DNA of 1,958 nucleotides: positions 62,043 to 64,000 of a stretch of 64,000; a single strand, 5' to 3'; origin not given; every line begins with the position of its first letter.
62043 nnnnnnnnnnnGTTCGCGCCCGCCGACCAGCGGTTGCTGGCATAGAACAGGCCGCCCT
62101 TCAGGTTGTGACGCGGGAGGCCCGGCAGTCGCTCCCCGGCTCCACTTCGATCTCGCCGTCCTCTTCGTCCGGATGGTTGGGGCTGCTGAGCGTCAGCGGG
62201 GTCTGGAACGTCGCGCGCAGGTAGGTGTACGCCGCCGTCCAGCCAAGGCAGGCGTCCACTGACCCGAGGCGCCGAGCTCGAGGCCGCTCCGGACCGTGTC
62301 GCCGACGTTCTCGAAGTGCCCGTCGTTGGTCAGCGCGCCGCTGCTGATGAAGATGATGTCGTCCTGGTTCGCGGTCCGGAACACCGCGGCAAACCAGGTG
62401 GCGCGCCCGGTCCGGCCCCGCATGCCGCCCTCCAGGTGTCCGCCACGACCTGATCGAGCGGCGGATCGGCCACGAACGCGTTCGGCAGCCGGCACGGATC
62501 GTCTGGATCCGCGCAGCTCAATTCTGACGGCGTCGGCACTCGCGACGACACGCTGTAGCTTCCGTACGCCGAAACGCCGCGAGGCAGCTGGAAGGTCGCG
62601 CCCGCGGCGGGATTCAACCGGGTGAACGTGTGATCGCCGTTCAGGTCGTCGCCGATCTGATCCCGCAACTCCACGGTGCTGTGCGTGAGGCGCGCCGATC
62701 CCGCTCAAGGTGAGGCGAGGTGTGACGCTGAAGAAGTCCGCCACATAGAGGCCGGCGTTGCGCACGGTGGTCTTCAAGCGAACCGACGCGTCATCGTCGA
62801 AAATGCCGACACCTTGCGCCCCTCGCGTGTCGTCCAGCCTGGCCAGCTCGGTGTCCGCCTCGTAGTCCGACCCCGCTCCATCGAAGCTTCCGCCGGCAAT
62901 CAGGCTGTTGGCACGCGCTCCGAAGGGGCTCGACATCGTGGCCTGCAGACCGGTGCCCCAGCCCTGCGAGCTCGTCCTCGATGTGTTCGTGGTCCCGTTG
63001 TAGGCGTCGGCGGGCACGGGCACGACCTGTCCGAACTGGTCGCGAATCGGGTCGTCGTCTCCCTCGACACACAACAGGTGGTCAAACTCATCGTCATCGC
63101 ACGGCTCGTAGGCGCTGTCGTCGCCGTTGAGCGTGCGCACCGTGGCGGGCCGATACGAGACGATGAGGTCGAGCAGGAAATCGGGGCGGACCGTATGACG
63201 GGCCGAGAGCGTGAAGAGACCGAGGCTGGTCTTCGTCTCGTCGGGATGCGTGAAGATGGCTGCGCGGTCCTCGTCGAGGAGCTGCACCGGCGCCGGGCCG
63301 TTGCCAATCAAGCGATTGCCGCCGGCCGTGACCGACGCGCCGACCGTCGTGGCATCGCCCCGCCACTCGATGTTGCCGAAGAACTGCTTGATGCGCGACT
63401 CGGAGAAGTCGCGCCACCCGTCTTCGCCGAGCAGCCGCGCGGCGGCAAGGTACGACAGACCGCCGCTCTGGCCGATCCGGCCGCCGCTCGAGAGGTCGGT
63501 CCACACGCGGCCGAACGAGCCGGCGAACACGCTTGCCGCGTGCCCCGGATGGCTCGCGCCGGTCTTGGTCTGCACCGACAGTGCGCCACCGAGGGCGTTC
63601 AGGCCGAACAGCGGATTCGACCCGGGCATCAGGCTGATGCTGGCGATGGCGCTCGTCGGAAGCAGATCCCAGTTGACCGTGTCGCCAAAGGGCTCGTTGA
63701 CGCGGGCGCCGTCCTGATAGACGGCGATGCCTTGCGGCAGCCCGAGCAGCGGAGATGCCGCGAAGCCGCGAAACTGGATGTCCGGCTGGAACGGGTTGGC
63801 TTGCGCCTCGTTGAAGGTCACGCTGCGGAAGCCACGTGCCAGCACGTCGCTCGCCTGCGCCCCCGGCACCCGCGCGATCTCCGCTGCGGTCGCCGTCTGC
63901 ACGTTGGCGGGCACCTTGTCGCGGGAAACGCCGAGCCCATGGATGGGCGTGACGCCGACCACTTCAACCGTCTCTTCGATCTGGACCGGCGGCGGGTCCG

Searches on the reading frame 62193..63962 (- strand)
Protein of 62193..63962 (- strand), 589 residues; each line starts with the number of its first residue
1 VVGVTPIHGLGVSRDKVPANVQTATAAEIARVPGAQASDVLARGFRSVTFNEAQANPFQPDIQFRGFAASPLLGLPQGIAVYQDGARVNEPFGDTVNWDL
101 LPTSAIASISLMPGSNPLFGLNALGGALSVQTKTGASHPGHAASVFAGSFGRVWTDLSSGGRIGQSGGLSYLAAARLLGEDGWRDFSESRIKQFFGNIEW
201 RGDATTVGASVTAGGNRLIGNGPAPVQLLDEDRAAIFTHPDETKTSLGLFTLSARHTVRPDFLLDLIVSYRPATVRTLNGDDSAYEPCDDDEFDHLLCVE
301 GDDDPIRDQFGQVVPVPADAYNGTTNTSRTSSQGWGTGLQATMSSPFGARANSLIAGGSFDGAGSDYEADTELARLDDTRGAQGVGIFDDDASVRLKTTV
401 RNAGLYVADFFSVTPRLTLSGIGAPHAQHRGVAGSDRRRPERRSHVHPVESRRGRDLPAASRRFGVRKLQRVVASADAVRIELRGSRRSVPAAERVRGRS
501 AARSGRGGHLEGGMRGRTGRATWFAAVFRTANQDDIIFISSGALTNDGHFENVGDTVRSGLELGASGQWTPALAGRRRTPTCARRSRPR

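Call 55: search_protein_families(library=pfam, proteins=[window:62193-63962:-], max_evalue=0.0001)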
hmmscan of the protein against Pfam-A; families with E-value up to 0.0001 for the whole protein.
window:62193-63962:- (589 aa): 2 families
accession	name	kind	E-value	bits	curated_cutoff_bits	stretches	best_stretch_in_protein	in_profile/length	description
PF07715.20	Plug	-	6.8e-13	49.5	23.9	1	15-127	3-107/107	TonB-dependent Receptor Plug Domain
PF00593.30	TonB_dep_Rec_b-barrel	-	3.6e-05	24.2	27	0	510-570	275-337/436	TonB dependent receptor-like, beta-barrel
